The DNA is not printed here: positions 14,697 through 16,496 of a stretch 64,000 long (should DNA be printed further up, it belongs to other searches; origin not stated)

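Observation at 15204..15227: dnaX has an A8 slippery run with a -1-frame stop two codons later, at the tau/gamma boundary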

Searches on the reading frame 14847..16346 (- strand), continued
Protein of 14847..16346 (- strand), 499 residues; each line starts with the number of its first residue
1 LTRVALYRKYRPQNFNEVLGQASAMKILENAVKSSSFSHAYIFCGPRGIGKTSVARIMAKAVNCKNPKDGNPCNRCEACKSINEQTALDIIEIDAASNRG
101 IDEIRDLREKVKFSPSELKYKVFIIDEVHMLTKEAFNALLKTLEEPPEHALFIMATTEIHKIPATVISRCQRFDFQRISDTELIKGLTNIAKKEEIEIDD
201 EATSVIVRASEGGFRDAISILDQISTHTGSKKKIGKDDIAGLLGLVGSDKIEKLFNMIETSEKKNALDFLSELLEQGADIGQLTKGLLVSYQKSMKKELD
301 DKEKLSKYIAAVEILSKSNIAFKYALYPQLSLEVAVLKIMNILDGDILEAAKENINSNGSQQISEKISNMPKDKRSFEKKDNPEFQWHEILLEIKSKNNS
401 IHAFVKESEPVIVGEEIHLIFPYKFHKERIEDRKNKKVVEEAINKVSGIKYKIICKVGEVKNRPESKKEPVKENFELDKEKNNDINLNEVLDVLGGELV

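Call 7: find_homologous_proteins(query=window:14850-16346:-, max_evalue=1e-20)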
Query window:14850-16346:- (499 aa): 8000 proteins with E <= 1e-20 among 8000 candidates; the best 120 are listed.
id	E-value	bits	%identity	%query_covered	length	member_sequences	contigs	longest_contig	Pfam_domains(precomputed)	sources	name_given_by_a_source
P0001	0.0e+0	1080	100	100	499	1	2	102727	PF07724.21,PF13245.13,PF00004.36,PF20964.3,PF22608.3,PF05496.19,PF13177.13,PF07728.21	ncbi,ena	-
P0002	1.3e-246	837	78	100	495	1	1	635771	PF12169.14,PF13245.13,PF00004.36,PF20964.3,PF11490.14,PF22608.3,PF05496.19,PF13177.13,PF07728.21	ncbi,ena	-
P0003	4.7e-196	670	64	100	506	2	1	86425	PF13245.13,PF00004.36,PF13401.13,PF20964.3,PF22608.3,PF21960.3,PF05496.19,PF13177.13,PF07728.21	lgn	-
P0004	4.9e-192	657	62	100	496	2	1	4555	PF12169.14,PF13245.13,PF00004.36,PF13401.13,PF20964.3,PF22608.3,PF05496.19,PF13177.13,PF07728.21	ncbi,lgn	-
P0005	1.3e-191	656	61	100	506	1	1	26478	PF12169.14,PF13245.13,PF00004.36,PF13401.13,PF20964.3,PF22608.3,PF21960.3,PF05496.19,PF13177.13,PF07728.21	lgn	-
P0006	2.0e-191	655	62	100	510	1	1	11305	PF12169.14,PF00004.36,PF13401.13,PF20964.3,PF22608.3,PF05496.19,PF13177.13,PF07728.21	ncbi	-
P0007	5.3e-189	647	60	100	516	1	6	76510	PF12169.14,PF07724.21,PF13245.13,PF00004.36,PF13401.13,PF20964.3,PF22608.3,PF05496.19,PF13177.13,PF07728.21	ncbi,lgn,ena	ncbi:MAG: DNA polymerase III subunit gamma/tau [Patescibacteria group bacterium]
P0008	8.1e-189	647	60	100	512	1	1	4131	PF12169.14,PF13245.13,PF00004.36,PF13401.13,PF20964.3,PF22608.3,PF05496.19,PF13177.13,PF07728.21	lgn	-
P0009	2.5e-188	645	63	100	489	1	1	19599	PF12169.14,PF00004.36,PF13401.13,PF20964.3,PF22608.3,PF21960.3,PF05496.19,PF13177.13,PF07728.21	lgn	-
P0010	1.3e-186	639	62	100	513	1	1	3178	PF12169.14,PF00004.36,PF13401.13,PF20964.3,PF22608.3,PF05496.19,PF13177.13,PF07728.21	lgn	-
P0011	1.8e-186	639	61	100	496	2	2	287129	PF12169.14,PF00004.36,PF13401.13,PF20964.3,PF22608.3,PF21960.3,PF05496.19,PF13177.13,PF07728.21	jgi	-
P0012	9.7e-185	633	63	100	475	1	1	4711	PF07724.21,PF00004.36,PF13401.13,PF20964.3,PF22608.3,PF05496.19,PF13177.13,PF07728.21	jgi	-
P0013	2.1e-181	622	59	100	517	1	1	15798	PF12169.14,PF00004.36,PF20964.3,PF22608.3,PF05496.19,PF13177.13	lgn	-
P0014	7.5e-176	604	61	97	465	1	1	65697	PF12169.14,PF00004.36,PF13401.13,PF20964.3,PF22608.3,PF13177.13,PF07728.21,PF04851.22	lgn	-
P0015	1.3e-168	580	60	95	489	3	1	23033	PF12169.14,PF00004.36,PF20964.3,PF22608.3,PF21960.3,PF13177.13,PF07728.21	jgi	-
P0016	7.3e-168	578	56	100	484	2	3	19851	PF12169.14,PF00004.36,PF13401.13,PF20964.3,PF22608.3,PF05496.19,PF13177.13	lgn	-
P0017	1.7e-163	563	55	100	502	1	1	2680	PF12169.14,PF00004.36,PF13401.13,PF20964.3,PF22608.3,PF21960.3,PF13177.13,PF07728.21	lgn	-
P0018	4.3e-162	559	55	100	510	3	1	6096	PF12169.14,PF00004.36,PF13401.13,PF20964.3,PF22608.3,PF05496.19,PF13177.13,PF07728.21,PF03215.22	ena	-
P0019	8.3e-162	558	55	100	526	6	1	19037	PF12169.14,PF00004.36,PF20964.3,PF22608.3,PF05496.19,PF13177.13,PF07728.21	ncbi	-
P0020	1.7e-159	550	54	100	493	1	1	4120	PF12169.14,PF06068.20,PF00004.36,PF13401.13,PF20964.3,PF13238.13,PF22608.3,PF05496.19,PF13177.13,PF07728.21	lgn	-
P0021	2.5e-157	543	52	100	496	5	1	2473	PF12169.14,PF06068.20,PF00004.36,PF13401.13,PF20964.3,PF22608.3,PF05496.19,PF13177.13,PF07728.21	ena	-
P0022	7.7e-156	538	53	100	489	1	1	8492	PF12169.14,PF06068.20,PF13245.13,PF00004.36,PF13401.13,PF20964.3,PF22608.3,PF05496.19,PF13177.13,PF07728.21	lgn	-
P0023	5.7e-136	472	56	68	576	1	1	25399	PF12169.14,PF13245.13,PF00004.36,PF13401.13,PF20964.3,PF22608.3,PF21960.3,PF05496.19,PF13177.13,PF07728.21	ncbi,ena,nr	ncbi:hypothetical protein COY62_00285 [bacterium (Candidatus Howlettbacteria) CG_4_10_14_0_8_um_filt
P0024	4.0e-134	466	49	100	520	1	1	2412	PF12169.14,PF07724.21,PF13245.13,PF00004.36,PF13401.13,PF20964.3,PF22608.3,PF05496.19,PF13177.13,PF07728.21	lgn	-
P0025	6.8e-128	446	45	100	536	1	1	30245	PF12169.14,PF06068.20,PF00004.36,PF13401.13,PF20964.3,PF22608.3,PF21960.3,PF05496.19,PF13177.13,PF07728.21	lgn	-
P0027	2.0e-125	438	48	92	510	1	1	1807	PF12169.14,PF00004.36,PF13401.13,PF20964.3,PF22608.3,PF21960.3,PF05496.19,PF13177.13,PF07728.21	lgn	-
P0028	2.6e-125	437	48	100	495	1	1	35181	PF12169.14,PF13245.13,PF00004.36,PF13401.13,PF20964.3,PF22608.3,PF21960.3,PF05496.19,PF13177.13,PF07728.21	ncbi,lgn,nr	ncbi:MAG: DNA polymerase III subunit gamma/tau [Patescibacteria group bacterium]|nr:DNA polymerase I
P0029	1.1e-124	435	44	100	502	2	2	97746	PF12169.14,PF13604.13,PF00004.36,PF13401.13,PF20964.3,PF22608.3,PF05496.19,PF13177.13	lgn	-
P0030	3.1e-124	434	46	100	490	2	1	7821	PF06068.20,PF13604.13,PF13245.13,PF00004.36,PF13401.13,PF22608.3,PF05496.19,PF07728.21,PF12169.14,PF20964.3,PF21960.3,PF13177.13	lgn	-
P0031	5.4e-124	433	47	91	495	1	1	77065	PF12169.14,PF05970.21,PF06068.20,PF00004.36,PF13401.13,PF20964.3,PF22608.3,PF21960.3,PF05496.19,PF13177.13,PF07728.21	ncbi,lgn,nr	ncbi:MAG: DNA polymerase III subunit gamma/tau [Patescibacteria group bacterium]|nr:DNA polymerase I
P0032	3.5e-123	430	46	91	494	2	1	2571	PF06068.20,PF25361.2,PF13245.13,PF00004.36,PF13401.13,PF22608.3,PF05496.19,PF04851.22,PF12169.14,PF05970.21,PF20964.3,PF21960.3,PF13177.13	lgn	-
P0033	6.4e-123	429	45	100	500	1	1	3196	PF06068.20,PF13245.13,PF00004.36,PF13401.13,PF22608.3,PF05496.19,PF07728.21,PF04851.22,PF13191.13,PF12169.14,PF20964.3,PF21960.3,PF13177.13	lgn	-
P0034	8.7e-123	429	47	91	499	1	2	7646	PF06068.20,PF00004.36,PF13401.13,PF20964.3,PF22608.3,PF21960.3,PF05496.19,PF13177.13,PF07728.21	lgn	-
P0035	1.0e-122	429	43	100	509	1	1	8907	PF12169.14,PF13604.13,PF00004.36,PF13401.13,PF20964.3,PF22608.3,PF05496.19,PF13177.13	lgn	-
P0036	2.2e-122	428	45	100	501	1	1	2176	PF12169.14,PF00004.36,PF13401.13,PF20964.3,PF22608.3,PF13177.13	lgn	-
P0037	3.4e-122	427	44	99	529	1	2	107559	PF12169.14,PF06068.20,PF00004.36,PF13401.13,PF20964.3,PF22608.3,PF05496.19,PF13177.13,PF07728.21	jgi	-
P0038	4.4e-122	427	46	92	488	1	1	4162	PF06068.20,PF13245.13,PF00004.36,PF13401.13,PF22608.3,PF05496.19,PF07728.21,PF12169.14,PF12775.14,PF20964.3,PF21960.3,PF13177.13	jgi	jgi:DNA polymerase III subunit gamma/tau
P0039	5.0e-122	426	43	100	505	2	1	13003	PF12169.14,PF13604.13,PF00004.36,PF13401.13,PF20964.3,PF22608.3,PF05496.19,PF13177.13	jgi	-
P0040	6.1e-122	426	45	91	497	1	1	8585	PF12169.14,PF06068.20,PF00004.36,PF13401.13,PF20964.3,PF22608.3,PF21960.3,PF05496.19,PF13177.13,PF07728.21,PF13191.13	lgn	-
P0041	9.1e-122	426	43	100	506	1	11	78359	PF12169.14,PF00004.36,PF13401.13,PF20964.3,PF22608.3,PF05496.19,PF13177.13,PF07728.21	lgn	-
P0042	1.0e-121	425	44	100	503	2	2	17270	PF12169.14,PF13604.13,PF00004.36,PF13401.13,PF20964.3,PF22608.3,PF05496.19,PF13177.13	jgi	-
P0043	1.2e-121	425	45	91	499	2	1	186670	PF06068.20,PF00004.36,PF13401.13,PF20964.3,PF22608.3,PF21960.3,PF05496.19,PF13177.13,PF07728.21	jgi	jgi:DNA polymerase III subunit gamma/tau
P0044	1.5e-121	425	44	100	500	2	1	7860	PF12169.14,PF13604.13,PF00004.36,PF13401.13,PF20964.3,PF22608.3,PF13177.13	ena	-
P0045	1.7e-121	425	42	100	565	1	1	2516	PF12169.14,PF00004.36,PF13401.13,PF20964.3,PF22608.3,PF21960.3,PF05496.19,PF13177.13,PF07728.21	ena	-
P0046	1.8e-121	425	47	91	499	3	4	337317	PF12169.14,PF05970.21,PF06068.20,PF00004.36,PF13401.13,PF20964.3,PF22608.3,PF21960.3,PF05496.19,PF13177.13,PF07728.21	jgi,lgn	-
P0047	3.3e-121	424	44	100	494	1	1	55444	PF06068.20,PF25361.2,PF00004.36,PF13401.13,PF22608.3,PF05496.19,PF07728.21,PF12169.14,PF05970.21,PF20964.3,PF21960.3,PF13177.13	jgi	jgi:DNA polymerase-3 subunit gamma/tau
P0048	8.8e-121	422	43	100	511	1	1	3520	PF12169.14,PF13604.13,PF00004.36,PF13401.13,PF20964.3,PF22608.3,PF05496.19,PF13177.13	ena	-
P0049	9.0e-121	422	45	100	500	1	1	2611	PF12169.14,PF00004.36,PF20964.3,PF22608.3,PF05496.19,PF13177.13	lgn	-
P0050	1.2e-120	422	44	100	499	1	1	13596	PF12169.14,PF00004.36,PF13401.13,PF20964.3,PF22608.3,PF21960.3,PF05496.19,PF13177.13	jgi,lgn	jgi:DNA polymerase-3 subunit gamma/tau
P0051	1.9e-120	421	44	100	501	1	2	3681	PF12169.14,PF13604.13,PF00004.36,PF13401.13,PF20964.3,PF22608.3,PF05496.19,PF13177.13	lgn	-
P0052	2.1e-120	421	45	91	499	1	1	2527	PF06068.20,PF00004.36,PF13401.13,PF20964.3,PF22608.3,PF21960.3,PF05496.19,PF13177.13,PF07728.21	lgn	-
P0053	2.2e-120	421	44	100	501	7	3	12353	PF12169.14,PF13604.13,PF00004.36,PF13401.13,PF20964.3,PF22608.3,PF05496.19,PF13177.13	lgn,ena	-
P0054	2.9e-120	421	44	100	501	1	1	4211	PF12169.14,PF13604.13,PF00004.36,PF13401.13,PF20964.3,PF22608.3,PF05496.19,PF13177.13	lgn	-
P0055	3.7e-120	420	44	100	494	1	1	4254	PF12169.14,PF06068.20,PF13245.13,PF00004.36,PF20964.3,PF11490.14,PF22608.3,PF21960.3,PF05496.19,PF13177.13,PF07728.21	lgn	-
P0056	5.7e-120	420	44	92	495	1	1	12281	PF12169.14,PF00004.36,PF13401.13,PF20964.3,PF22608.3,PF05496.19,PF13177.13,PF07728.21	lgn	-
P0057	6.3e-120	420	45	100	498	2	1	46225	PF12169.14,PF00004.36,PF13401.13,PF20964.3,PF22608.3,PF13177.13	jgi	-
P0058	1.1e-119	419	45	89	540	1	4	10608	PF12169.14,PF00004.36,PF13401.13,PF20964.3,PF11490.14,PF22608.3,PF05496.19,PF13177.13,PF07728.21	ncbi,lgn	-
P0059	1.2e-119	419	44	91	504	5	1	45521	PF06068.20,PF25361.2,PF13245.13,PF00004.36,PF13401.13,PF22608.3,PF05496.19,PF07728.21,PF04851.22,PF12169.14,PF20964.3,PF21960.3,PF13177.13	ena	-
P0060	1.4e-119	418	46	100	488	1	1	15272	PF12169.14,PF00004.36,PF13401.13,PF20964.3,PF22608.3,PF21960.3,PF05496.19,PF13177.13,PF07728.21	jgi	jgi:DNA polymerase III subunit gamma/tau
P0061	1.6e-119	418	46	91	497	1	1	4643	PF12169.14,PF06068.20,PF13245.13,PF00004.36,PF20964.3,PF22608.3,PF21960.3,PF05496.19,PF13177.13,PF07728.21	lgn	-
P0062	1.2e-118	415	45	91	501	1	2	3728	PF12169.14,PF06068.20,PF00004.36,PF13401.13,PF20964.3,PF22608.3,PF21960.3,PF05496.19,PF13177.13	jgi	jgi:DNA polymerase-3 subunit gamma/tau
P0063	1.5e-118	415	44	100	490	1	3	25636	PF12169.14,PF06068.20,PF00004.36,PF20964.3,PF22608.3,PF21960.3,PF05496.19,PF13177.13,PF07728.21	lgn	-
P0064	1.5e-118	415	45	92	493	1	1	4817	PF12169.14,PF06068.20,PF00004.36,PF13401.13,PF20964.3,PF22608.3,PF21960.3,PF05496.19,PF13177.13,PF07728.21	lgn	-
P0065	1.9e-118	415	45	91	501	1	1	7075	PF12169.14,PF06068.20,PF00004.36,PF13401.13,PF20964.3,PF11490.14,PF22608.3,PF21960.3,PF05496.19,PF13177.13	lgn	-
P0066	2.1e-118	415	44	100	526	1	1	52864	PF12169.14,PF00004.36,PF13401.13,PF20964.3,PF22608.3,PF13177.13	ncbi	-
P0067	3.6e-118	414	45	92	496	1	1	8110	PF12169.14,PF06068.20,PF00004.36,PF20964.3,PF22608.3,PF21960.3,PF05496.19,PF13177.13,PF07728.21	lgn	-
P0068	4.7e-118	413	45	100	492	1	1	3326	PF12169.14,PF06068.20,PF00004.36,PF13401.13,PF20964.3,PF22608.3,PF21960.3,PF05496.19,PF13177.13,PF07728.21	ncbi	-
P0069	6.8e-118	413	45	91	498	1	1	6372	PF12169.14,PF06068.20,PF00004.36,PF13401.13,PF20964.3,PF22608.3,PF21960.3,PF05496.19,PF13177.13,PF07728.21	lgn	-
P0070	8.3e-118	413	43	100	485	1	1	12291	PF06068.20,PF13604.13,PF13245.13,PF00004.36,PF13401.13,PF22608.3,PF05496.19,PF07728.21,PF12169.14,PF20964.3,PF21960.3,PF13177.13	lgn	-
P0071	9.3e-118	412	44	92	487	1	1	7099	PF12169.14,PF06068.20,PF00004.36,PF13401.13,PF20964.3,PF11490.14,PF22608.3,PF21960.3,PF05496.19,PF13177.13,PF07728.21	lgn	-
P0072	1.0e-117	412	45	92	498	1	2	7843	PF12169.14,PF06068.20,PF00004.36,PF20964.3,PF22608.3,PF21960.3,PF05496.19,PF13177.13,PF07728.21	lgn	-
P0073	1.3e-117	412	42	100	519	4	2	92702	PF12169.14,PF13604.13,PF00004.36,PF13401.13,PF20964.3,PF22608.3,PF05496.19,PF13177.13,PF07728.21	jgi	jgi:DNA polymerase-3 subunit gamma/tau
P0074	1.7e-117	411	45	100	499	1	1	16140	PF12169.14,PF00004.36,PF13401.13,PF20964.3,PF22608.3,PF05496.19,PF13177.13,PF07728.21,PF04851.22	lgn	-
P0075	1.9e-117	411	45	92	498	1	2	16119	PF12169.14,PF06068.20,PF00004.36,PF20964.3,PF22608.3,PF21960.3,PF05496.19,PF13177.13,PF07728.21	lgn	-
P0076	1.9e-117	411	45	92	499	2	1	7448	PF12169.14,PF06068.20,PF13245.13,PF00004.36,PF13401.13,PF20964.3,PF22608.3,PF21960.3,PF05496.19,PF13177.13,PF07728.21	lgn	-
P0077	2.3e-117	411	46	92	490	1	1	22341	PF12169.14,PF06068.20,PF00004.36,PF13401.13,PF20964.3,PF22608.3,PF05496.19,PF13177.13,PF07728.21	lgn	-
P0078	2.4e-117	411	44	91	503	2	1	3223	PF06068.20,PF13604.13,PF13245.13,PF00004.36,PF13401.13,PF22608.3,PF05496.19,PF07728.21,PF13191.13,PF12169.14,PF20964.3,PF21960.3,PF13177.13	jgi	jgi:DNA polymerase-3 subunit gamma/tau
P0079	3.6e-117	410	46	92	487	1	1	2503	PF12169.14,PF06068.20,PF13245.13,PF00004.36,PF20964.3,PF11490.14,PF22608.3,PF21960.3,PF05496.19,PF13177.13,PF07728.21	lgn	-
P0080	5.0e-117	410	48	90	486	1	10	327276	PF12169.14,PF00004.36,PF13401.13,PF20964.3,PF22608.3,PF05496.19,PF13177.13,PF07728.21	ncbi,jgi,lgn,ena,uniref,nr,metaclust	ncbi:TPA: DNA polymerase III subunit gamma/tau [candidate division CPR2 bacterium]|uniref:DNA polyme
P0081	7.7e-117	409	44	99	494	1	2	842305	PF12169.14,PF13604.13,PF00004.36,PF13401.13,PF20964.3,PF22608.3,PF05496.19,PF13177.13,PF07728.21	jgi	jgi:DNA polymerase-3 subunit gamma/tau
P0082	9.7e-117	409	47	99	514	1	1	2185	PF12169.14,PF13604.13,PF13245.13,PF00004.36,PF13401.13,PF20964.3,PF22608.3,PF21960.3,PF05496.19,PF13177.13,PF13191.13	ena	-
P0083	1.0e-116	409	44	93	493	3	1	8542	PF12169.14,PF06068.20,PF00004.36,PF20964.3,PF22608.3,PF05496.19,PF13177.13,PF07728.21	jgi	jgi:DNA polymerase-3 subunit gamma/tau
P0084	1.1e-116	409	45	92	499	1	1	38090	PF12169.14,PF06068.20,PF13245.13,PF00004.36,PF13401.13,PF20964.3,PF22608.3,PF21960.3,PF05496.19,PF13177.13,PF07728.21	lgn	-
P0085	1.6e-116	408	45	93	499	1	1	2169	PF06068.20,PF13604.13,PF13245.13,PF00004.36,PF13401.13,PF22608.3,PF05496.19,PF07728.21,PF12169.14,PF07724.21,PF20964.3,PF21960.3,PF13177.13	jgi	jgi:DNA polymerase-3 subunit gamma/tau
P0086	2.1e-116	408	42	100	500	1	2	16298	PF12169.14,PF13604.13,PF00004.36,PF13401.13,PF20964.3,PF11490.14,PF22608.3,PF05496.19,PF13177.13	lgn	-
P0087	3.3e-116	407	44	100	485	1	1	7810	PF12169.14,PF06068.20,PF13245.13,PF00004.36,PF20964.3,PF22608.3,PF21960.3,PF05496.19,PF13177.13,PF07728.21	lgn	-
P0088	3.4e-116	407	46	92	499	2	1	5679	PF12169.14,PF00004.36,PF20964.3,PF22608.3,PF05496.19,PF13177.13,PF07728.21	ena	-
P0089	4.1e-116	407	44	91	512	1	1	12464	PF06068.20,PF13604.13,PF13245.13,PF00004.36,PF13401.13,PF22608.3,PF05496.19,PF07728.21,PF12169.14,PF05970.21,PF20964.3,PF21960.3,PF13177.13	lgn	-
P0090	4.2e-116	407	44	91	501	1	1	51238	PF13604.13,PF00004.36,PF13401.13,PF20964.3,PF22608.3,PF21960.3,PF05496.19,PF13177.13,PF07728.21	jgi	jgi:DNA polymerase III subunit gamma/tau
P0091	4.2e-116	407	43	100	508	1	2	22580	PF12169.14,PF13604.13,PF00004.36,PF13401.13,PF20964.3,PF22608.3,PF05496.19,PF13177.13,PF07728.21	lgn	-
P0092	4.9e-116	407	44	91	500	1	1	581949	PF12169.14,PF06068.20,PF12775.14,PF00004.36,PF13401.13,PF20964.3,PF22608.3,PF05496.19,PF13177.13,PF07728.21,PF03215.22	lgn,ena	-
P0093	5.8e-116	406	43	100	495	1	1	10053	PF12169.14,PF06068.20,PF00004.36,PF20964.3,PF22608.3,PF05496.19,PF13177.13,PF07728.21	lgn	-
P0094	6.0e-116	406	46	99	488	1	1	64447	PF12169.14,PF00004.36,PF13401.13,PF20964.3,PF22608.3,PF05496.19,PF13177.13,PF07728.21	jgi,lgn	-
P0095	8.1e-116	406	46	91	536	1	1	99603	PF12169.14,PF00004.36,PF13401.13,PF20964.3,PF22608.3,PF21960.3,PF05496.19,PF13177.13,PF07728.21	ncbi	-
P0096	1.0e-115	406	42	100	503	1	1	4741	PF12169.14,PF00004.36,PF13401.13,PF20964.3,PF22608.3,PF05496.19,PF13177.13,PF13191.13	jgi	jgi:DNA polymerase-3 subunit gamma/tau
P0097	1.1e-115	406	45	92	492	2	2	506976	PF12169.14,PF06068.20,PF13245.13,PF00004.36,PF13401.13,PF20964.3,PF22608.3,PF21960.3,PF05496.19,PF13177.13,PF07728.21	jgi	jgi:DNA polymerase-3 subunit gamma/tau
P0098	2.4e-115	404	43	94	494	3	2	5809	PF12169.14,PF06068.20,PF13245.13,PF00004.36,PF13401.13,PF20964.3,PF22608.3,PF21960.3,PF05496.19,PF13177.13,PF07728.21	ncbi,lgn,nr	ncbi:MAG: DNA polymerase III subunit gamma/tau [Patescibacteria group bacterium]|nr:DNA polymerase I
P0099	3.7e-115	404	44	92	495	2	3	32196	PF16193.12,PF06068.20,PF13245.13,PF00004.36,PF13401.13,PF22608.3,PF05496.19,PF07728.21,PF12169.14,PF05970.21,PF20964.3,PF21960.3,PF13177.13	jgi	jgi:DNA polymerase III subunit gamma/tau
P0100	3.9e-115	404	47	71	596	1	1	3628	PF12169.14,PF00004.36,PF13401.13,PF20964.3,PF22608.3,PF21960.3,PF05496.19,PF13177.13,PF07728.21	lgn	-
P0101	5.0e-115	403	44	92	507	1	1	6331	PF12169.14,PF06068.20,PF13245.13,PF00004.36,PF13401.13,PF20964.3,PF22608.3,PF21960.3,PF05496.19,PF13177.13,PF07728.21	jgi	-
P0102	6.2e-115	403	43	100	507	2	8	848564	PF12169.14,PF13604.13,PF00004.36,PF13401.13,PF20964.3,PF22608.3,PF13177.13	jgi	-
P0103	8.3e-115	403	41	100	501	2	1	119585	PF12169.14,PF13604.13,PF00004.36,PF13401.13,PF20964.3,PF22608.3,PF05496.19,PF13177.13,PF13191.13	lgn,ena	-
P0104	9.2e-115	402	43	91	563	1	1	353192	PF12169.14,PF00004.36,PF13401.13,PF20964.3,PF22608.3,PF05496.19,PF13177.13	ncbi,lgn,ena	-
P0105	1.1e-114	402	44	91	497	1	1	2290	PF12169.14,PF06068.20,PF00004.36,PF13401.13,PF20964.3,PF22608.3,PF05496.19,PF13177.13,PF07728.21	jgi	jgi:DNA polymerase-3 subunit gamma/tau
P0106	1.4e-114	402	45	92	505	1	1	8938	PF12169.14,PF00004.36,PF13401.13,PF20964.3,PF22608.3,PF05496.19,PF13177.13,PF07728.21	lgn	-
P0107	1.9e-114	401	43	92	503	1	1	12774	PF12169.14,PF06068.20,PF13245.13,PF00004.36,PF13401.13,PF20964.3,PF22608.3,PF21960.3,PF05496.19,PF13177.13,PF07728.21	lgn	-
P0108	3.3e-114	401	46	93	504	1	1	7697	PF12169.14,PF06068.20,PF00004.36,PF20964.3,PF22608.3,PF05496.19,PF13177.13,PF07728.21,PF04851.22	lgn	-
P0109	5.9e-114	400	44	92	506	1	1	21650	PF12169.14,PF06068.20,PF00004.36,PF20964.3,PF22608.3,PF05496.19,PF13177.13,PF07728.21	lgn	-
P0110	6.4e-114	400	42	99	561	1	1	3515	PF12169.14,PF00004.36,PF13401.13,PF20964.3,PF22608.3,PF21960.3,PF05496.19,PF13177.13,PF07728.21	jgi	-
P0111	8.7e-114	399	44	89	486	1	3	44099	PF12169.14,PF06068.20,PF00004.36,PF13401.13,PF20964.3,PF22608.3,PF21960.3,PF05496.19,PF13177.13,PF07728.21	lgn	-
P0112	1.5e-113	398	45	91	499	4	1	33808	PF07724.21,PF06068.20,PF00004.36,PF13401.13,PF20964.3,PF22608.3,PF05496.19,PF13177.13,PF07728.21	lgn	-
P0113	3.8e-113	397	42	100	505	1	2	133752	PF12169.14,PF13604.13,PF00004.36,PF13401.13,PF20964.3,PF22608.3,PF05496.19,PF13177.13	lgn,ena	-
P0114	4.3e-113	397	43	100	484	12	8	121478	PF12169.14,PF00004.36,PF20964.3,PF22608.3,PF21960.3,PF13177.13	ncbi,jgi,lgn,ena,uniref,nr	ncbi:MAG: polymerase III, subunit gamma and tau protein [candidate division CPR2 bacterium GW2011_GW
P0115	6.1e-113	396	43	100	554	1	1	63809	PF12169.14,PF06068.20,PF00004.36,PF13401.13,PF20964.3,PF22608.3,PF21960.3,PF05496.19,PF13177.13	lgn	-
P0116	1.1e-112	396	43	93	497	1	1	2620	PF12169.14,PF06068.20,PF00004.36,PF20964.3,PF22608.3,PF05496.19,PF13177.13,PF07728.21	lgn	-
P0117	1.2e-112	396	41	100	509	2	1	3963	PF12169.14,PF13604.13,PF00004.36,PF13401.13,PF20964.3,PF22608.3,PF05496.19,PF13177.13,PF07728.21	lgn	-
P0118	1.4e-112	395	42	99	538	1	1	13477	PF12169.14,PF07724.21,PF06068.20,PF00004.36,PF13401.13,PF20964.3,PF22608.3,PF05496.19,PF13177.13,PF07728.21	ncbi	-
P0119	2.2e-112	395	42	100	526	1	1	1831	PF12169.14,PF00004.36,PF13401.13,PF20964.3,PF22608.3,PF05496.19,PF13177.13,PF07728.21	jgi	-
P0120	4.8e-112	394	44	92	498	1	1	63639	PF12169.14,PF06068.20,PF13245.13,PF00004.36,PF20964.3,PF22608.3,PF21960.3,PF05496.19,PF13177.13,PF07728.21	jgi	jgi:DNA polymerase-3 subunit gamma/tau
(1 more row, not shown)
